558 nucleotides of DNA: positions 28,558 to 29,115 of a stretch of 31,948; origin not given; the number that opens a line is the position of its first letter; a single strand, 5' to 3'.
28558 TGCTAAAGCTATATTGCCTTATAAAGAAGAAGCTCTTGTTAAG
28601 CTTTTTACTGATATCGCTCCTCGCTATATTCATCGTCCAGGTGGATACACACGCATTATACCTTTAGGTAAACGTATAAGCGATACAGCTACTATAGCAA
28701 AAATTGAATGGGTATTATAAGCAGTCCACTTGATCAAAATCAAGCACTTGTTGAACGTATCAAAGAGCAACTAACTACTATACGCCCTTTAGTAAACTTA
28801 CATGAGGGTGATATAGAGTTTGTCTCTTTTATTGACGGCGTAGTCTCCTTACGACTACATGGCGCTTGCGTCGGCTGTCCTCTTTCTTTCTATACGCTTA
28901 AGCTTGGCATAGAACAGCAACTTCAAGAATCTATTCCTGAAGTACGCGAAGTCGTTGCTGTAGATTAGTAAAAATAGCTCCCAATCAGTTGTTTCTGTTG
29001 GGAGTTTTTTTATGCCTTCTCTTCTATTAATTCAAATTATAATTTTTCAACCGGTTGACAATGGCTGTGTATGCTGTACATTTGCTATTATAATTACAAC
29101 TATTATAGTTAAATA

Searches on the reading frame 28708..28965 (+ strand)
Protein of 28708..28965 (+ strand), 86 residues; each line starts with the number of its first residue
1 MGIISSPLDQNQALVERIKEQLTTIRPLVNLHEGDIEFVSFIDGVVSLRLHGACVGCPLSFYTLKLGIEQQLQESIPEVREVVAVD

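Call 7: search_protein_families(library=pfam, proteins=[window:28708-28965:+], max_evalue=1)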
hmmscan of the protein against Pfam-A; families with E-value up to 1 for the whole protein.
window:28708-28965:+ (86 aa): 2 families
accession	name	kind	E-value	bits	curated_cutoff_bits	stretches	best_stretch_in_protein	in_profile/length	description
PF01106.22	NifU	-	8e-23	80.8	27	1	18-83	1-67/67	NifU-like domain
PF03557.20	Bunya_G1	-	0.25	9.7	25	1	29-65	744-779/879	Bunyavirus glycoprotein G1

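Call 8: search_protein_families(library=ncbifam, proteins=[window:28708-28965:+], max_evalue=1)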
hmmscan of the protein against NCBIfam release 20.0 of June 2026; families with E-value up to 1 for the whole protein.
window:28708-28965:+ (86 aa): 3 families
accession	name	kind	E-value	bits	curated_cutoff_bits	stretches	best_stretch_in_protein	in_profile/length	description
TIGR03341.1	YhgI_GntY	equivalog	4.8e-11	42.8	269.35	1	8-83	100-177/190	Fe-S biogenesis protein NfuA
TIGR02000.1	NifU_proper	equivalog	1.3e-10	41.2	273.3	1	11-85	217-290/290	Fe-S cluster assembly protein NifU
NF008392.0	PRK11190.1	equivalog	8.8e-08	32.3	268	1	9-82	102-178/192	Fe-S biogenesis protein NfuA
